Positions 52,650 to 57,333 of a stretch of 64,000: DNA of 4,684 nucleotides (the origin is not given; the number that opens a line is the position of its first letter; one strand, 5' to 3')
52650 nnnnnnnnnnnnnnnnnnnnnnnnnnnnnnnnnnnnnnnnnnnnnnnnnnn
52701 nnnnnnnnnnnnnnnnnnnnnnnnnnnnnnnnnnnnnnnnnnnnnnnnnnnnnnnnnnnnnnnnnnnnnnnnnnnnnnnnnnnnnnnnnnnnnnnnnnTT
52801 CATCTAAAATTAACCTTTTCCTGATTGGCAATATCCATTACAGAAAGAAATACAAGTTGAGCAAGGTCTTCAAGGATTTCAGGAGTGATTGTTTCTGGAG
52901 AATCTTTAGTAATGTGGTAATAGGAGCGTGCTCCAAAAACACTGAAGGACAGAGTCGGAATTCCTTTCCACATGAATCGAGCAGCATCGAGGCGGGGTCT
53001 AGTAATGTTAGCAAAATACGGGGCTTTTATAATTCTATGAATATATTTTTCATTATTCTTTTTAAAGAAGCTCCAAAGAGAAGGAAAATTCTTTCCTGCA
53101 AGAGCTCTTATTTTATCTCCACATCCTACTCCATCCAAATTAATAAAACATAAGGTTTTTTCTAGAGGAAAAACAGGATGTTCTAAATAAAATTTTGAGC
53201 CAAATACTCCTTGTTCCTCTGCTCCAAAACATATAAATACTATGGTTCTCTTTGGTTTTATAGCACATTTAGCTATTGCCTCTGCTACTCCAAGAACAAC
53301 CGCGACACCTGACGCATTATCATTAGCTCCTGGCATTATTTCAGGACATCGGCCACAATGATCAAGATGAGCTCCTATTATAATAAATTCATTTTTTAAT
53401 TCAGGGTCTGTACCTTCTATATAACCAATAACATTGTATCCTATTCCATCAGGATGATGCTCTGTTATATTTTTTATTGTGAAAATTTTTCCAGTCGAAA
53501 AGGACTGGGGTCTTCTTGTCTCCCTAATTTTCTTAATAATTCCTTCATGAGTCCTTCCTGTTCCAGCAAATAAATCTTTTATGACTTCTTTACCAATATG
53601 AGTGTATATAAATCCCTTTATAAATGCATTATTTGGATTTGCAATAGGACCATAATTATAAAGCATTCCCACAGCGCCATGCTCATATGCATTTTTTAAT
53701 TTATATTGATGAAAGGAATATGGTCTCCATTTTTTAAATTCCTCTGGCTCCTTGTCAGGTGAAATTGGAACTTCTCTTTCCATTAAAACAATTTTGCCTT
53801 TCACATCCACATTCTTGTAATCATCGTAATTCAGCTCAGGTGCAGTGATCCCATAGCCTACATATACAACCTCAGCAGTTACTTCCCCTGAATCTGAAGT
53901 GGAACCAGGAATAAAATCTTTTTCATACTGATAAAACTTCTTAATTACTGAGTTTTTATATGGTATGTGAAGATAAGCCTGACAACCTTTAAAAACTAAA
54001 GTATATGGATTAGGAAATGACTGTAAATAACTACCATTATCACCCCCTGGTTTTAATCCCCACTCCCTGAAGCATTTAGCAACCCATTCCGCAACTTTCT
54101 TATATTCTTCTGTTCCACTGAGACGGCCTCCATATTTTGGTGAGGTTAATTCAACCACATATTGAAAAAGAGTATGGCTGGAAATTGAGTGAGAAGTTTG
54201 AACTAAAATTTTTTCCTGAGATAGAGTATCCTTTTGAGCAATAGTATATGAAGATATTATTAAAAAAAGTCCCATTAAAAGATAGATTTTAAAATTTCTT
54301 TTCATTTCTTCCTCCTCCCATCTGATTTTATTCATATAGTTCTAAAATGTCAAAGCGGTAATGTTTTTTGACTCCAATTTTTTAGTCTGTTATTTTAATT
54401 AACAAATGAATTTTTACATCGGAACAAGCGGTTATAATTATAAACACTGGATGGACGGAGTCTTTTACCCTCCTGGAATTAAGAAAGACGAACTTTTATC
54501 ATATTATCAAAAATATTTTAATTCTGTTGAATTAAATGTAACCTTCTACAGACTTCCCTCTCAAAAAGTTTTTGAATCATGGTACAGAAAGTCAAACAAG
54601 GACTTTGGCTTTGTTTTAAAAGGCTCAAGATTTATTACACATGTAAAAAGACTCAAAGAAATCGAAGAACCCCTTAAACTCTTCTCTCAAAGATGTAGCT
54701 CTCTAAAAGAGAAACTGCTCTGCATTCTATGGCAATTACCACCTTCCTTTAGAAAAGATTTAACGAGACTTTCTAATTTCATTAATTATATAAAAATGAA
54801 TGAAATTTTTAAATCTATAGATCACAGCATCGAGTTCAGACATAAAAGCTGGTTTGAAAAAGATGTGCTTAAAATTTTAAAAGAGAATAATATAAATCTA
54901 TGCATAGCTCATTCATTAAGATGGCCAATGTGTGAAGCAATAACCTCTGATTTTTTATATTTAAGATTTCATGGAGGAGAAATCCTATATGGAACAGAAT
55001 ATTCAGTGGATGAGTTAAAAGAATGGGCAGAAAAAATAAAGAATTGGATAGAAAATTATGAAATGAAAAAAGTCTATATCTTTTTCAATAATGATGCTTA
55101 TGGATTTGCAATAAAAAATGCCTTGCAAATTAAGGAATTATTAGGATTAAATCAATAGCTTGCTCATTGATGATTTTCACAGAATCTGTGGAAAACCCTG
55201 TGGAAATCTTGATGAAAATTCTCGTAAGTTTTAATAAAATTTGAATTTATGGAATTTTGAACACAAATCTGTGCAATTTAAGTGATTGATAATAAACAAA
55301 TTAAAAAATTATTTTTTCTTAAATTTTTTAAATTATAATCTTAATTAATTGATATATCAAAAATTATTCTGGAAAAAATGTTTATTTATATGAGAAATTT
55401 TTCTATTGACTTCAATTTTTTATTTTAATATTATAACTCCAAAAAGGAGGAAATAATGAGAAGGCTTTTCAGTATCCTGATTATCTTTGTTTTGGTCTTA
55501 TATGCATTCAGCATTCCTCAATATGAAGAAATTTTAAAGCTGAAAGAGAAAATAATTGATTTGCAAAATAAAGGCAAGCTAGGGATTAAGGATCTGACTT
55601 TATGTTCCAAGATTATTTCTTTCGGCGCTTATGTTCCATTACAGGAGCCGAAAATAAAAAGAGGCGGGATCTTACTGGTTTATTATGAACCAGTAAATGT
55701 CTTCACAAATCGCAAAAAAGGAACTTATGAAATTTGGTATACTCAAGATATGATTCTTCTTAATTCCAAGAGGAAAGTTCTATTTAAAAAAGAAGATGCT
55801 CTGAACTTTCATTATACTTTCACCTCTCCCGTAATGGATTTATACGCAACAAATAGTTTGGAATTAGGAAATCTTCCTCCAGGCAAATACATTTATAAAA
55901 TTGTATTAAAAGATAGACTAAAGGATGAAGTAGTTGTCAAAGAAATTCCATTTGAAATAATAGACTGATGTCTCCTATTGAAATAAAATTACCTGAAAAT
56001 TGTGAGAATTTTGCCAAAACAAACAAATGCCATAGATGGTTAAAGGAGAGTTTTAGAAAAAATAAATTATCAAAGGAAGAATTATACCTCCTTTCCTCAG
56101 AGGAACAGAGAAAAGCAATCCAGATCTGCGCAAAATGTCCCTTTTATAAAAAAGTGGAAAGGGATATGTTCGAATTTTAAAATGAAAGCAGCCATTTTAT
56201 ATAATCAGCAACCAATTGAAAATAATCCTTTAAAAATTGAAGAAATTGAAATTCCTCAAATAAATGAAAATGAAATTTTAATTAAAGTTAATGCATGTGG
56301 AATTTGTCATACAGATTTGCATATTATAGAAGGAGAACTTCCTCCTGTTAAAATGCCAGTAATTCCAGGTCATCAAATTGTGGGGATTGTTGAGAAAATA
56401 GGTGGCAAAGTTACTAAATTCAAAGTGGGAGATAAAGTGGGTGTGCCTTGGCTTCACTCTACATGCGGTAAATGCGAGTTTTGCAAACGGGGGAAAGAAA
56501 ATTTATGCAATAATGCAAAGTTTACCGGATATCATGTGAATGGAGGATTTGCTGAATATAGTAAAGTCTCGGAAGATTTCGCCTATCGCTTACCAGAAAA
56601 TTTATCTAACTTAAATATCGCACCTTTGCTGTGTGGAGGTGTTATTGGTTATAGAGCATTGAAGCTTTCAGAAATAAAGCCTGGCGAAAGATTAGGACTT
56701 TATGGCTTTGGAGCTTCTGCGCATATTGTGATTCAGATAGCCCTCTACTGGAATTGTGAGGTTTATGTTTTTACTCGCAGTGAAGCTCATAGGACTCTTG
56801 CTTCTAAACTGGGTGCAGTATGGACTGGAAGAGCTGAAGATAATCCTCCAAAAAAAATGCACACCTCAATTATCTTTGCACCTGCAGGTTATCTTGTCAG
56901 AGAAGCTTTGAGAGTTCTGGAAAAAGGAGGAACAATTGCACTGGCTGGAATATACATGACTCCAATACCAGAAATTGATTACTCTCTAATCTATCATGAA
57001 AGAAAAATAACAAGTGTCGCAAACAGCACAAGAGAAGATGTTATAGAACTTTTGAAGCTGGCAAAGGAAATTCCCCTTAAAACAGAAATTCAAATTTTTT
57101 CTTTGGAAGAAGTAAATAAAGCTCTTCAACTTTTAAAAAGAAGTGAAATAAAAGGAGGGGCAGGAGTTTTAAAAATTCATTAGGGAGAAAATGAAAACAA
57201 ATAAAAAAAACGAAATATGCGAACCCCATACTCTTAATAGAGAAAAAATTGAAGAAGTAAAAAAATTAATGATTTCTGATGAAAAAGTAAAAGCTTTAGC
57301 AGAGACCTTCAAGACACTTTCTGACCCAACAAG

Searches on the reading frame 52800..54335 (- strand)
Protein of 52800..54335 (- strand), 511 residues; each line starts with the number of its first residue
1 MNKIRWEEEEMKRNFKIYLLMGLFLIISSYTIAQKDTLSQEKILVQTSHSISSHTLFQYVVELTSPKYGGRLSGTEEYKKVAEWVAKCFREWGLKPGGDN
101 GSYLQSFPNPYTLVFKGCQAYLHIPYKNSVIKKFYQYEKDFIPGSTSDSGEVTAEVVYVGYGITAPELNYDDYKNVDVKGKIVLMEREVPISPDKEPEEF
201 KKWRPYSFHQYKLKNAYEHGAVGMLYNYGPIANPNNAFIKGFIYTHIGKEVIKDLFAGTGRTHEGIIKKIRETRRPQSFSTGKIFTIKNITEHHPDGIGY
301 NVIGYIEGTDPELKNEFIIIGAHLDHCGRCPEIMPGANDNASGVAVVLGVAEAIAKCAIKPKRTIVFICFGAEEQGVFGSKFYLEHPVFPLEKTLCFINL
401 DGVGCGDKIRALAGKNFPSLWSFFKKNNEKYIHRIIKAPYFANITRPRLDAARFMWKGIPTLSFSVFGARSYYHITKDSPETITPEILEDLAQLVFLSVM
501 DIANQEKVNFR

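Call 63: search_protein_families(library=pfam, proteins=[window:52800-54335:-], max_evalue=0.0001)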
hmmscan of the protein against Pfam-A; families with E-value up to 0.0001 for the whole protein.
window:52800-54335:- (511 aa): 3 families
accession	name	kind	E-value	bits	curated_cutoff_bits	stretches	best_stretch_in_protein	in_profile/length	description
PF04389.22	Peptidase_M28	-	3.8e-38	131.6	21.3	1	301-496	1-190/193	Peptidase family M28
PF02225.27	PA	-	3.2e-06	27.6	23.9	1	152-226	1-56/95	PA domain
PF01546.33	Peptidase_M20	-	7.2e-06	26.5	24.6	1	335-387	31-82/206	Peptidase family M20/M25/M40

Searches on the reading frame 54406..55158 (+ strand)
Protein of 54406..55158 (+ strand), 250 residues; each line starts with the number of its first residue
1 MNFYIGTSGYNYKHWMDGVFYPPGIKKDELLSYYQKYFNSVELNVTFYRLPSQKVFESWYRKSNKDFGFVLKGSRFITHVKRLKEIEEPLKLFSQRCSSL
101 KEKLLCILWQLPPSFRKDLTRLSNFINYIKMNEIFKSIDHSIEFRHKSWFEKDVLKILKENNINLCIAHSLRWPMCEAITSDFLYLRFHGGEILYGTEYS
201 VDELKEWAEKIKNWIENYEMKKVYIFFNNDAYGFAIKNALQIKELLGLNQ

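Call 63: search_protein_families(library=pfam, proteins=[window:54406-55158:+], max_evalue=0.0001)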
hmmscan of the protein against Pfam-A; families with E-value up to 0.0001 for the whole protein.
window:54406-55158:+ (250 aa): 1 family
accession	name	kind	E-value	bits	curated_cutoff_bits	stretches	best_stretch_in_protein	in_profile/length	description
PF01904.24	DUF72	-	8.2e-66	222.6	25.3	1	21-244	1-216/217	Protein of unknown function DUF72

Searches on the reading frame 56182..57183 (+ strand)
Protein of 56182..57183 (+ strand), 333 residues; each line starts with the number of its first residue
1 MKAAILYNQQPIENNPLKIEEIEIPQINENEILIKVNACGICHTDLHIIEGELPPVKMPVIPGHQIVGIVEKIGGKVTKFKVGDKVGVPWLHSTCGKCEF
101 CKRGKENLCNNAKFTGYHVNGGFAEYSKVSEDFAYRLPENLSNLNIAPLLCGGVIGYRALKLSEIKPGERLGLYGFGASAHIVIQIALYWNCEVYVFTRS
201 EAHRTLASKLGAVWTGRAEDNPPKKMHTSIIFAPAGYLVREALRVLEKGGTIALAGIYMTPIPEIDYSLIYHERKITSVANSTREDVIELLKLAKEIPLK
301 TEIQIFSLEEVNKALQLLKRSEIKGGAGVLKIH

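Call 63: search_protein_families(library=pfam, proteins=[window:56182-57183:+], max_evalue=0.0001)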
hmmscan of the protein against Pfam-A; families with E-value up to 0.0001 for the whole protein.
window:56182-57183:+ (333 aa): 2 families
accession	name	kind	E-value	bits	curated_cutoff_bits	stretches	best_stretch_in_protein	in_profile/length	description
PF08240.17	ADH_N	-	2.3e-34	118.2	23.5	1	29-139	2-104/104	Alcohol dehydrogenase GroES-like domain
PF00107.32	ADH_zinc_N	-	3.3e-11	43.7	31.8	1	181-295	4-128/129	Zinc-binding dehydrogenase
